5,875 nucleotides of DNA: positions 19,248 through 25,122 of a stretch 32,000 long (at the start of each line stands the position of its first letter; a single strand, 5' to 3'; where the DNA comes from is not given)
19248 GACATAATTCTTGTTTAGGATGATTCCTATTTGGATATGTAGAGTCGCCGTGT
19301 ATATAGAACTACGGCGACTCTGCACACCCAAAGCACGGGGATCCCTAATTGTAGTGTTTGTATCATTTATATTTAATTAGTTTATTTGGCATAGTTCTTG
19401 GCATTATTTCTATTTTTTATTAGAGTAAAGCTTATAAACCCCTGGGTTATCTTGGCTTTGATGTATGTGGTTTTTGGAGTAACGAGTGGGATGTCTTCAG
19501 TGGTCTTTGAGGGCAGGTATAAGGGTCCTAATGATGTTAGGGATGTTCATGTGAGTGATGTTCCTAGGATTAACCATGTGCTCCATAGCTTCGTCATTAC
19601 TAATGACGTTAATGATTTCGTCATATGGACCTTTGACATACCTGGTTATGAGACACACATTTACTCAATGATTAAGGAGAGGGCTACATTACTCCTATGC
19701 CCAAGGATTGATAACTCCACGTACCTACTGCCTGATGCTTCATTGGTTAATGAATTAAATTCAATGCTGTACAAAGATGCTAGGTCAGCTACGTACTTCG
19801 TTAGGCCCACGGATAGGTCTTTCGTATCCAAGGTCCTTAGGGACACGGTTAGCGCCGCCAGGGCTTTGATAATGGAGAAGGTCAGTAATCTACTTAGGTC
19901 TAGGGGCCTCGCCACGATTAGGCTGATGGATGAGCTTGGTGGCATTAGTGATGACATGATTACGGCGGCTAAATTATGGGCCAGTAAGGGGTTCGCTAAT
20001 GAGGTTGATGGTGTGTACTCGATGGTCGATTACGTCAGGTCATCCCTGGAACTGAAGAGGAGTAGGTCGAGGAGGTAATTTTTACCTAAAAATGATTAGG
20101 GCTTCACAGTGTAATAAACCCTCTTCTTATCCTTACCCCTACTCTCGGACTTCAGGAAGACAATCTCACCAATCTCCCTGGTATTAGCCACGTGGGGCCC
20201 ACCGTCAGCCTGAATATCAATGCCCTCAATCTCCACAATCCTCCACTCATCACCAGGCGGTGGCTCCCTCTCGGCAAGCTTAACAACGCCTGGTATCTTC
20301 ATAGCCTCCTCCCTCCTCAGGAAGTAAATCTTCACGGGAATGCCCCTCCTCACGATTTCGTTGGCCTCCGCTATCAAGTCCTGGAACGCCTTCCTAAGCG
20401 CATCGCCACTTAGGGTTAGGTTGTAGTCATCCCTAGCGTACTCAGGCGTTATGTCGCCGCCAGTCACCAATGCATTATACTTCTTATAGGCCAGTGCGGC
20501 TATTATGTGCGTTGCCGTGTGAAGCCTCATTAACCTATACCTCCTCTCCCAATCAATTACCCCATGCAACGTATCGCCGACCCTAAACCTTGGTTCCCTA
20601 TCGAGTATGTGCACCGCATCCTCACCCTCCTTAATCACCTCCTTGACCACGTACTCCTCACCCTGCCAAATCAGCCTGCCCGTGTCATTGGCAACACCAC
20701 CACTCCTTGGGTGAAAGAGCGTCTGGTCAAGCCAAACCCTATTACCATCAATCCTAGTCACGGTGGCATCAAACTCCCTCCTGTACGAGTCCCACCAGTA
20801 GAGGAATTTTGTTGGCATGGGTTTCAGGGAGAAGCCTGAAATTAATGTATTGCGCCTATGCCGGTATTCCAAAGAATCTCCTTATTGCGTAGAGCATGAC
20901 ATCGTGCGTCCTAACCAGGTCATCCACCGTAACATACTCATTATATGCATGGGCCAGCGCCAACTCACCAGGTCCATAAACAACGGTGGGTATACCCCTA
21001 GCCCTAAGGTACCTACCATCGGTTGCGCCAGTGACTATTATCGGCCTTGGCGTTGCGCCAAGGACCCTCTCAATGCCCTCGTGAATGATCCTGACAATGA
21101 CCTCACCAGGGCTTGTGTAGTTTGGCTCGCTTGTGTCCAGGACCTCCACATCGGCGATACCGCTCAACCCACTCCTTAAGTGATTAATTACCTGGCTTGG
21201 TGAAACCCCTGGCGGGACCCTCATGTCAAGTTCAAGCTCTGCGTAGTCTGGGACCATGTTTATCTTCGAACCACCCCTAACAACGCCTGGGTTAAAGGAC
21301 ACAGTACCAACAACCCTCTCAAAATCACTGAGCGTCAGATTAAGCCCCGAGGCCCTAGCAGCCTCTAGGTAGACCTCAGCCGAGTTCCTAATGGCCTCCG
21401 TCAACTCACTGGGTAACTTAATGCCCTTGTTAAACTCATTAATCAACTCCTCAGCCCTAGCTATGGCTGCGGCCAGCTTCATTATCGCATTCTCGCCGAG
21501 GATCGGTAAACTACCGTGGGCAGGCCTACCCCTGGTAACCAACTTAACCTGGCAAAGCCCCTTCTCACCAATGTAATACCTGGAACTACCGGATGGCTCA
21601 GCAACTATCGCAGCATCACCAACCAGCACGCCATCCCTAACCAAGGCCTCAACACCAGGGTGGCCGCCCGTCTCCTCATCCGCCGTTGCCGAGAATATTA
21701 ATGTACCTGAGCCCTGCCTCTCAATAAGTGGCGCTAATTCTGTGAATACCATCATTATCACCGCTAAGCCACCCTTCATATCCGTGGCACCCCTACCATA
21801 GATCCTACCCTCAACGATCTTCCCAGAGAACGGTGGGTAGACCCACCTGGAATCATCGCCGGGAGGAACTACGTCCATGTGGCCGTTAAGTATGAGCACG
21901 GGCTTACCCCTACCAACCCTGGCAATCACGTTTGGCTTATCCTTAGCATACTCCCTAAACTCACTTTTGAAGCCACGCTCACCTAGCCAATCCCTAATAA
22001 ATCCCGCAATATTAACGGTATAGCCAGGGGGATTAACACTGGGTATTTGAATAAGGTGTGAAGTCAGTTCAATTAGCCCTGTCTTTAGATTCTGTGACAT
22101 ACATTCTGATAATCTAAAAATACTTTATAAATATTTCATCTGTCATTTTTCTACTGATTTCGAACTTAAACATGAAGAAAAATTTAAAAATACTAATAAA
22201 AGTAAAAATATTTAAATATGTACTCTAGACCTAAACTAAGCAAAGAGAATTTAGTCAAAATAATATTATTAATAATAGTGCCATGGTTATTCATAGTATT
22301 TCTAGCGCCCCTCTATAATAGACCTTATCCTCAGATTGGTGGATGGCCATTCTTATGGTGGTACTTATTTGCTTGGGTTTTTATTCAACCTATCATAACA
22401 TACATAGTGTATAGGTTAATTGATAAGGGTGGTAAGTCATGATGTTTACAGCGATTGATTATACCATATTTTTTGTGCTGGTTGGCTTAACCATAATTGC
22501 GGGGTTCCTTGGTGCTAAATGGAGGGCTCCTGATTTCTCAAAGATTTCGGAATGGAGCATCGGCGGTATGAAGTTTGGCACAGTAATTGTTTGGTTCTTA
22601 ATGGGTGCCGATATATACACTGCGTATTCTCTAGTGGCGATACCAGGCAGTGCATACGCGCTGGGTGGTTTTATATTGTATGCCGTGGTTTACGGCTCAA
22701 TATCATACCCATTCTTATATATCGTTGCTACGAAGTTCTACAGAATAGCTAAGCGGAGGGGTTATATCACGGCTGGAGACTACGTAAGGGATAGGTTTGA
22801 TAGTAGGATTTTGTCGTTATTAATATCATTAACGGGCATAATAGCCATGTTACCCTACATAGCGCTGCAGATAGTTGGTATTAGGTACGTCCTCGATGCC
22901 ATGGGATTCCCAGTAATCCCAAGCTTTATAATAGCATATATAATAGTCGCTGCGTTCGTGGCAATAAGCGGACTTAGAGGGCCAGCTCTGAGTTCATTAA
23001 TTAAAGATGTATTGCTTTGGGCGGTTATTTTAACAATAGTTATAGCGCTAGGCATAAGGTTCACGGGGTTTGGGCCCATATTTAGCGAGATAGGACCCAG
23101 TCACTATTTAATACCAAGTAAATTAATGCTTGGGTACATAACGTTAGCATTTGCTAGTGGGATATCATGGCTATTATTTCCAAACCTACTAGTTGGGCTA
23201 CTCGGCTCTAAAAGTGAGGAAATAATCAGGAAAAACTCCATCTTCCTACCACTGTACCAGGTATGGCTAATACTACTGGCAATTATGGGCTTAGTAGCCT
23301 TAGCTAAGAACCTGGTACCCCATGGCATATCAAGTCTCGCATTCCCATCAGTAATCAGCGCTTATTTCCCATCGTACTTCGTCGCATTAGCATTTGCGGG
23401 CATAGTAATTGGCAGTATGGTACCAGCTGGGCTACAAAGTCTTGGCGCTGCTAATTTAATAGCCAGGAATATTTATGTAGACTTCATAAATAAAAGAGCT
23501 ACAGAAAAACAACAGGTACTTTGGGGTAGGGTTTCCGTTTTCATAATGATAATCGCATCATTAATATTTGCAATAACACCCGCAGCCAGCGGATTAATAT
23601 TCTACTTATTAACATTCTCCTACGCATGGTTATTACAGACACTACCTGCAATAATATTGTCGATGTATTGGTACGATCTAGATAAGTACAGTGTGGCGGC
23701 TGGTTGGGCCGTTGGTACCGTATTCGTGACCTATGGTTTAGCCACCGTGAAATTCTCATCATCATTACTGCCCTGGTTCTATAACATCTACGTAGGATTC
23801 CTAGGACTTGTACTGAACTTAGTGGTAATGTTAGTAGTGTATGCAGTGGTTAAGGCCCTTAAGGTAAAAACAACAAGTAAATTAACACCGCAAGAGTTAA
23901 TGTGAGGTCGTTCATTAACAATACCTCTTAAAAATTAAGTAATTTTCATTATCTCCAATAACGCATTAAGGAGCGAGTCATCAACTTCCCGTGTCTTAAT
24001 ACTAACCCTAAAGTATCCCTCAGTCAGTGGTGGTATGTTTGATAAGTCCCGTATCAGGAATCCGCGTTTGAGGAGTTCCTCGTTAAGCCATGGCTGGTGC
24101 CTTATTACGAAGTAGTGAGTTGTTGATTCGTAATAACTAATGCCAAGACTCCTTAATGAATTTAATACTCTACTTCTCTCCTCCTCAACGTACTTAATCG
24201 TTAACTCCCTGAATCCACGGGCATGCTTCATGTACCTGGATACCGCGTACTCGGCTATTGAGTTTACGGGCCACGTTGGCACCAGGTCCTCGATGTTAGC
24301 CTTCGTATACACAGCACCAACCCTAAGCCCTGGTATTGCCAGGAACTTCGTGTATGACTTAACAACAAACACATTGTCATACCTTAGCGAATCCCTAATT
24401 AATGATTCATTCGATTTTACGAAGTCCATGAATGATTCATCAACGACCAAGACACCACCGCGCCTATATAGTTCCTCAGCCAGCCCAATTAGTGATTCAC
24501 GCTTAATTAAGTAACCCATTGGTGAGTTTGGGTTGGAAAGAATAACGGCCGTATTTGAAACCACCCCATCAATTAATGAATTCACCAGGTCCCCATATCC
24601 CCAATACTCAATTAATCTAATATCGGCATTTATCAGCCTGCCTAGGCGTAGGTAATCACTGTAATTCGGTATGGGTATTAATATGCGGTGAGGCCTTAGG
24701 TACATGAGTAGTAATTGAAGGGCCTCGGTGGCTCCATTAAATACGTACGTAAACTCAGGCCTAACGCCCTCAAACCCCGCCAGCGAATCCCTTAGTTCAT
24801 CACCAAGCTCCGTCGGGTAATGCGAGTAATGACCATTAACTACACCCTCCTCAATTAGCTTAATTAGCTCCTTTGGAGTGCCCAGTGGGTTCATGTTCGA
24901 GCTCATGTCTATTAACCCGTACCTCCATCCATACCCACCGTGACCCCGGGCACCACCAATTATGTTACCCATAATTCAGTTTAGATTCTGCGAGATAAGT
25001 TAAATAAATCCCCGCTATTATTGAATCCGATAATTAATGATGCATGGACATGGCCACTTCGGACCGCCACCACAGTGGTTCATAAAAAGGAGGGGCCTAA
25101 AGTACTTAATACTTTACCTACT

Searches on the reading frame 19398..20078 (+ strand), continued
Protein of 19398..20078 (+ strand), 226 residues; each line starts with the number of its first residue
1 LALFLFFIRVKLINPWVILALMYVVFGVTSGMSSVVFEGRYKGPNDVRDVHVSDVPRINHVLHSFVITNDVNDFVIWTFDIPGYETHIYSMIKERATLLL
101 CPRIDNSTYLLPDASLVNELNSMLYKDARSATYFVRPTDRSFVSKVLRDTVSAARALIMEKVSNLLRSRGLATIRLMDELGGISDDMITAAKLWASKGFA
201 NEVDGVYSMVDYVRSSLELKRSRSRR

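Call 74: find_encoding_contigs(protein=P0006, flank=8000, max_places=1)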
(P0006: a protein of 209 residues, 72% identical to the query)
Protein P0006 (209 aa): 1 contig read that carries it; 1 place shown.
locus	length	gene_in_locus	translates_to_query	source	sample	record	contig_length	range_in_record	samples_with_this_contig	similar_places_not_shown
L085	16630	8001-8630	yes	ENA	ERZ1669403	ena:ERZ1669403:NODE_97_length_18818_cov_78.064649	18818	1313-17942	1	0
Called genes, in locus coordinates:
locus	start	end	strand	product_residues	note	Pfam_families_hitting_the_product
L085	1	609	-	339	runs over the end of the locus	PF07282:Cas12f1-like_TNB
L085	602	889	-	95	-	PF27234:MJ0013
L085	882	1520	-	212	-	PF12728:HTH_17, PF00239:Resolvase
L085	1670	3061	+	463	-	PF00083:Sugar_tr, PF07690:MFS_1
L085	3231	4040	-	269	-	PF26618:DUF8196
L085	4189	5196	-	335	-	PF01637:ATPase_2, PF13401:AAA_22 (faint)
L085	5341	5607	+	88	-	-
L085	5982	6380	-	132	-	PF01909:NTP_transf_2 (weak), PF18765:Polbeta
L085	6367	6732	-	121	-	PF01934:HepT-like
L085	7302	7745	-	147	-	PF05942:PaREP1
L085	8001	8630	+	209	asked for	-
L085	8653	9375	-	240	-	PF01411:tRNA-synt_2c, PF07973:tRNA_SAD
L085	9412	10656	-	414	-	PF01546:Peptidase_M20, PF07687:M20_dimer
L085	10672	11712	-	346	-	PF00155:Aminotran_1_2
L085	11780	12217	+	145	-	PF03551:PadR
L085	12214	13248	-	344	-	-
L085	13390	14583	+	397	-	PF00266:Aminotran_5, PF01053:Cys_Met_Meta_PP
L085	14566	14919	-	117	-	-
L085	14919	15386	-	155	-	PF01127:Sdh_cyt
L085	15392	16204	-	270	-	PF13085:Fer2_3, PF13183:Fer4_8, PF13237:Fer4_10, PF12838:Fer4_7 (weak), PF13187:Fer4_9 (weak), PF13484:Fer4_16 (weak), PF13534:Fer4_17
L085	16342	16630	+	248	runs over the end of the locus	PF01381:HTH_3, PF12844:HTH_19 (weak), PF13560:HTH_31 (weak)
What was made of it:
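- On Programmed invertible element (inverton/shufflon): The only one seen is an IS607-type resolvase outside the locus, in L085 (call 74).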

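Call 81: search_solved_structures(query=A3, max_evalue=10)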
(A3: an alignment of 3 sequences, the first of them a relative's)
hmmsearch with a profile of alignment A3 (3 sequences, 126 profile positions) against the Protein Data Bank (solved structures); distinct sequences matched with E-value up to 10: 3.
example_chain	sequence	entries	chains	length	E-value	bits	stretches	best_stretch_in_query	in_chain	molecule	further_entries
6zu9_m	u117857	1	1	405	0.51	13.6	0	40-64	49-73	Eukaryotic translation initiation factor 5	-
6fyx_m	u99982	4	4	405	0.51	13.6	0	40-64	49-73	Eukaryotic translation initiation factor 5 | TIF5 isoform 1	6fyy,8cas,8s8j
7bmh_A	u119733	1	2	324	1.5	12.1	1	27-83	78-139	Opsin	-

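Call 82: search_protein_families(library=pfam, alignment_id=A3, max_evalue=10)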
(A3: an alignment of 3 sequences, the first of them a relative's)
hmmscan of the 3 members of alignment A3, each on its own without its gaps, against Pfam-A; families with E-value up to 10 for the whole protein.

A. member 1, L062:7404-7784:- (126 aa): 1 family
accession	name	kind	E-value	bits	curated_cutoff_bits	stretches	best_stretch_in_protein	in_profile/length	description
PF21909.2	USP_UIM_N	-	0.085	13.4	27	1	82-119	11-47/53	Ubiquitin-specific protease UIM domain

B. families by the number of members that match (of 3 scanned): 6 families
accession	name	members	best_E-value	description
PF04014.23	MazE_antitoxin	1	0.022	Antidote-toxin recognition MazE, bacterial antitoxin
PF16967.11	TcfC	1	0.061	E-set like domain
PF18663.7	Pallilysin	1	0.068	Pallilysin beta barrel domain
PF21909.2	USP_UIM_N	1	0.085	Ubiquitin-specific protease UIM domain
PF00045.24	Hemopexin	1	0.098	Hemopexin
PF07497.18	Rho_RNA_bind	1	0.1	Rho termination factor, RNA-binding domain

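Call 87: search_protein_representatives(alignment_id=A1)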
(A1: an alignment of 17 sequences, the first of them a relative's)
Query: 17 sequences, 206 profile positions. Proteins with E-value up to 0.001 (for the whole library): 38; up to 1e-10: 17; up to 1e-30: 4. The best 38 are listed.
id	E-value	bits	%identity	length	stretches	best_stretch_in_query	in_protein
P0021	7.9e-105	365.2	-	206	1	1-206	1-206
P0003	3.8e-100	349.9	-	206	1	1-206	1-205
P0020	1.6e-54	200.9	-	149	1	55-203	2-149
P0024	8.9e-46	172.4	-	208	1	1-202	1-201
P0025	1.0e-19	87.3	-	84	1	124-206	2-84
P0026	1.6e-18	83.3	-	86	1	1-55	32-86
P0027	2.7e-15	72.8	-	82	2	2-45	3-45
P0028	6.6e-14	68.3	-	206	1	1-192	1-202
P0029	6.1e-13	65.1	-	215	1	2-164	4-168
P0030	6.3e-13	65.1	-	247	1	2-204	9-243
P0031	1.2e-12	64.2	-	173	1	2-158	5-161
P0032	1.3e-12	64.0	-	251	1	2-202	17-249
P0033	2.3e-12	63.3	-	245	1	2-202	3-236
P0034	3.4e-12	62.7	-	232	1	2-176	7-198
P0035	1.5e-11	60.6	-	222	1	1-193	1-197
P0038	2.3e-10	56.7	-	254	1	2-194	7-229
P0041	8.5e-10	54.9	-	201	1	1-194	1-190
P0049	8.8e-09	51.6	-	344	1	2-120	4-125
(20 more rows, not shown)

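Call 88: search_protein_families(library=pfam, proteins=[P0024, P0028, P0029, P0030, P0032, P0033, P0035, P0038, P0041, P0049], max_evalue=0.01)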
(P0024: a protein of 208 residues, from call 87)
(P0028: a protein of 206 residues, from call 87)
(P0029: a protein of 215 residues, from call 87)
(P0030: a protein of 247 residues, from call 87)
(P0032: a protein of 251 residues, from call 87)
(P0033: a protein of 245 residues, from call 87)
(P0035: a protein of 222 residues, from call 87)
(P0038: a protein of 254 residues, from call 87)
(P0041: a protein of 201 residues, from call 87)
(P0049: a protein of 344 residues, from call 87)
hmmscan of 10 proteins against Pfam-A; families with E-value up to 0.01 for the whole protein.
P0024 (208 aa): 0 families

P0028 (206 aa): 0 families

P0029 (215 aa): 0 families

P0030 (247 aa): 0 families

P0032 (251 aa): 0 families

P0033 (245 aa): 0 families

P0035 (222 aa): 0 families

P0038 (254 aa): 0 families

P0041 (201 aa): 1 family
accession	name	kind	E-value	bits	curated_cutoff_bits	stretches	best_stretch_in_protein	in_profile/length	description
PF16295.10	TetR_C_10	-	0.007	17.1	28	1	114-189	44-119/132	Tetracyclin repressor-like, C-terminal domain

P0049 (344 aa): 0 families

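Call 89: list_cluster_members(proteins=[P0024, P0028, P0029, P0030, P0032, P0033, P0035, P0038, P0041, P0049])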
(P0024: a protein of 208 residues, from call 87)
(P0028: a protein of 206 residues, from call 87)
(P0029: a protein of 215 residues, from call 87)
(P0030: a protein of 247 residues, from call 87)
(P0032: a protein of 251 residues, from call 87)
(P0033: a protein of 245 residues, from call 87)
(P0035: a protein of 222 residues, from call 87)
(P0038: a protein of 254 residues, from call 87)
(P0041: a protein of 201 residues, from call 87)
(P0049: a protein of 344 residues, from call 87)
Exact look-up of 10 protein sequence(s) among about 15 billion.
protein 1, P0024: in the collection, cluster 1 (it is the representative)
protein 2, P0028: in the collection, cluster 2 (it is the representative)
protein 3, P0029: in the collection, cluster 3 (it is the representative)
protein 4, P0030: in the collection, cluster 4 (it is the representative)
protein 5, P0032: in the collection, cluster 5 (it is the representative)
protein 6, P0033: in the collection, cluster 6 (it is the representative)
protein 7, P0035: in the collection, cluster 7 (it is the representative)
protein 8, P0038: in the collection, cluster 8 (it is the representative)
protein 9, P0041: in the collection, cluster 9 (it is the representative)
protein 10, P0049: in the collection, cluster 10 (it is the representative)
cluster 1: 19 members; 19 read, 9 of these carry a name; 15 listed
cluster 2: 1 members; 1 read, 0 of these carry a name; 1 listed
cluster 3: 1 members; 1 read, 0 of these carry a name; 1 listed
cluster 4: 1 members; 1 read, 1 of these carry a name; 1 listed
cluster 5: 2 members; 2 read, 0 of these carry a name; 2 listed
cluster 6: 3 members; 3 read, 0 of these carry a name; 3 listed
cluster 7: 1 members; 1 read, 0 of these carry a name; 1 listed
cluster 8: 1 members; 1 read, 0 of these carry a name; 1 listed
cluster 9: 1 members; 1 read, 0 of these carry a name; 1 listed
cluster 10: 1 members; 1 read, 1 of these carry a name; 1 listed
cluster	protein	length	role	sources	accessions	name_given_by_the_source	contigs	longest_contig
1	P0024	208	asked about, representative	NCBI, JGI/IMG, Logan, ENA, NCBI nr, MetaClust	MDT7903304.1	MAG: hypothetical protein RQ838_04450 [Caldivirga sp.] | hypothetical protein | hypothetical protein [Caldivirga sp.]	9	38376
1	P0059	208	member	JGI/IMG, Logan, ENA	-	hypothetical protein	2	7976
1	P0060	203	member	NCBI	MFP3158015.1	MAG: hypothetical protein RXQ97_07400 [Caldivirga sp.]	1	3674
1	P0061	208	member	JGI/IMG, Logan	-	hypothetical protein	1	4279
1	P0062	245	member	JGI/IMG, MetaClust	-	\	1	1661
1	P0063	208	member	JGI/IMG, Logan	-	hypothetical protein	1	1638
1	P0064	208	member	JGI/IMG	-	hypothetical protein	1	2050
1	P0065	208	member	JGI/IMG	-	hypothetical protein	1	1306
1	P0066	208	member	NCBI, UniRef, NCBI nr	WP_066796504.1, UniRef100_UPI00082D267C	hypothetical protein [Caldivirga sp. MU80] | hypothetical protein n=1 Tax=Caldivirga sp. MU80 TaxID=1650354 RepID=UPI00082D267C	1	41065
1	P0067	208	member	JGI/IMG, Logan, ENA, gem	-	-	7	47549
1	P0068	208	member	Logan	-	-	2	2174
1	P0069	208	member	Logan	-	-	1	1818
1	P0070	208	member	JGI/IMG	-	-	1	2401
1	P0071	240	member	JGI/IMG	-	-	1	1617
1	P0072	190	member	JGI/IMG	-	-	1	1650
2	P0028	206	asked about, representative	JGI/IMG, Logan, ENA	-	-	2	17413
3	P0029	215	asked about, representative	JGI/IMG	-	-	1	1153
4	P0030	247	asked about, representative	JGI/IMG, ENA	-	hypothetical protein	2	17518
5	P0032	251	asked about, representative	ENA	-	-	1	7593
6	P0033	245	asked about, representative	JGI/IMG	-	-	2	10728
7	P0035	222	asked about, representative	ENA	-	-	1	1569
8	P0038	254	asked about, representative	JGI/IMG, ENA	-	-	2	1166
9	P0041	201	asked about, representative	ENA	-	-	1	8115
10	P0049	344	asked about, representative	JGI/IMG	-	hypothetical protein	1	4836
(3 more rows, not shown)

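Call 90: find_encoding_contigs(protein=P0024, flank=6000, max_places=3)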
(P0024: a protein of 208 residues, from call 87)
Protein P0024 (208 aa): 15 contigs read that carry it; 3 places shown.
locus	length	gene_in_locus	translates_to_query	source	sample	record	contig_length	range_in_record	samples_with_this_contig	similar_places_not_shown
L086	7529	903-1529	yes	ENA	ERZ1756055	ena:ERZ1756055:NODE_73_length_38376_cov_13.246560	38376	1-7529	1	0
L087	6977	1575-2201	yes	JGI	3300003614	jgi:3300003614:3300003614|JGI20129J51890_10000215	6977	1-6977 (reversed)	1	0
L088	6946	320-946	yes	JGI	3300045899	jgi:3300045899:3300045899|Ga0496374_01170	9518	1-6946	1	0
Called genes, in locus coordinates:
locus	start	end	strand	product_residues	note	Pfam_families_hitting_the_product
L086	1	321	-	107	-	?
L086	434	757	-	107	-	-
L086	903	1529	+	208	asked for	-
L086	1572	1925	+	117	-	PF13650:Asp_protease_2 (weak), PF13975:gag-asp_proteas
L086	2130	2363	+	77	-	-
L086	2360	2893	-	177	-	-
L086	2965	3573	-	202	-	-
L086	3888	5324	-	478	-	PF07690:MFS_1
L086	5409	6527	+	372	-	PF13439:Glyco_transf_4 (weak), PF20706:GT4-conflict, PF00534:Glycos_transf_1, PF13692:Glyco_trans_1_4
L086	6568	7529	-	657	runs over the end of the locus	PF13802:Gal_mutarotas_2, PF01055:Glyco_hydro_31_2nd, PF21365:Glyco_hydro_31_3rd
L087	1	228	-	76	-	?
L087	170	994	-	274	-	-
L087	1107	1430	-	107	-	-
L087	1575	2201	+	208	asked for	-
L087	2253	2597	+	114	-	PF13650:Asp_protease_2 (weak), PF13975:gag-asp_proteas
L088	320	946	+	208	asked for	-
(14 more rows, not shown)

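Call 94: search_protein_families(library=pfam, alignment_id=A1, max_evalue=10)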
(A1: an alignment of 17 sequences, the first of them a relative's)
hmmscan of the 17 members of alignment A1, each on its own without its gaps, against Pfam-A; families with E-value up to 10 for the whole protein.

A. member 1, P0001 (205 aa): 0 families

B. families by the number of members that match (of 17 scanned): 2 families
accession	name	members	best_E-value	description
PF09681.16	Phage_rep_org_N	3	0.082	N-terminal phage replisome organiser (Phage_rep_org_N)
PF17712.6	DUF5557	1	0.26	Family of unknown function (DUF5557)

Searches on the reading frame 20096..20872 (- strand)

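Call 8: search_protein_families(library=pfam, proteins=[window:20096-20872:-], max_evalue=0.1)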
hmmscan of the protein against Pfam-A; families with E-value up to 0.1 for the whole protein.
window:20096-20872:- (258 aa): 2 families
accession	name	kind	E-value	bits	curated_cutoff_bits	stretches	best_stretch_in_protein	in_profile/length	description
PF07973.19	tRNA_SAD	-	6.4e-13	48.9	24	1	211-253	2-44/44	Threonyl and Alanyl tRNA synthetase second additional domain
PF01411.24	tRNA-synt_2c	-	4.4e-11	42.4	30.3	1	32-110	473-552/552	tRNA synthetases class II (A)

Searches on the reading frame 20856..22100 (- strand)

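Call 20: search_protein_families(library=pfam, proteins=[window:20856-22100:-], max_evalue=0.001)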
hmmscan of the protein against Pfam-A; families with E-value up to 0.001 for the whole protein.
window:20856-22100:- (414 aa): 3 families
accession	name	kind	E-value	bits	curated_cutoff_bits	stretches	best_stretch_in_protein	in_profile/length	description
PF01546.33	Peptidase_M20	-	6.2e-36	124.7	24.6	1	70-407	1-205/206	Peptidase family M20/M25/M40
PF07687.19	M20_dimer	-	5e-18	65.5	21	1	177-310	1-97/107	Peptidase dimerisation domain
PF04389.22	Peptidase_M28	-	0.00032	20.9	21.3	1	57-145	1-69/193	Peptidase family M28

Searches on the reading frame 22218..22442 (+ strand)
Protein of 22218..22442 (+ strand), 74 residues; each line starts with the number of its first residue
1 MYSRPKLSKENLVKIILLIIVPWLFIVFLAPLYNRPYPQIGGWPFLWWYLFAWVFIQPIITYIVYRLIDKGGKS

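Call 21: search_protein_families(library=pfam, proteins=[window:22218-22442:+], max_evalue=0.001)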
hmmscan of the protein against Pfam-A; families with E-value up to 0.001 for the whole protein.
window:22218-22442:+ (74 aa): 1 family
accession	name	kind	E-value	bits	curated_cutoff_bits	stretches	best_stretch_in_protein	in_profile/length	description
PF11755.13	DUF3311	-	8e-11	42.3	30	1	18-70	2-54/61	Protein of unknown function (DUF3311)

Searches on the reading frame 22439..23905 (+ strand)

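Call 20: search_protein_families(library=pfam, proteins=[window:22439-23905:+], max_evalue=0.001)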
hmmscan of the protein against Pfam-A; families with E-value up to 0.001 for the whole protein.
window:22439-23905:+ (488 aa): 1 family
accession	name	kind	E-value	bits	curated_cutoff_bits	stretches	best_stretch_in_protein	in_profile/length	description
PF00474.23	SSF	-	3.1e-12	46.5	22.8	1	45-416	7-396/406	Sodium:solute symporter family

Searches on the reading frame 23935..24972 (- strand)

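Call 20: search_protein_families(library=pfam, proteins=[window:23935-24972:-], max_evalue=0.001)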
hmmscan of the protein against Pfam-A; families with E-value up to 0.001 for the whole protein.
window:23935-24972:- (345 aa): 1 family
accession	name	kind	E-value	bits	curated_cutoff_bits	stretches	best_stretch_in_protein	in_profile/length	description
PF00155.27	Aminotran_1_2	-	2.2e-29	103.2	19.7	1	20-338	3-361/361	Aminotransferase class I and II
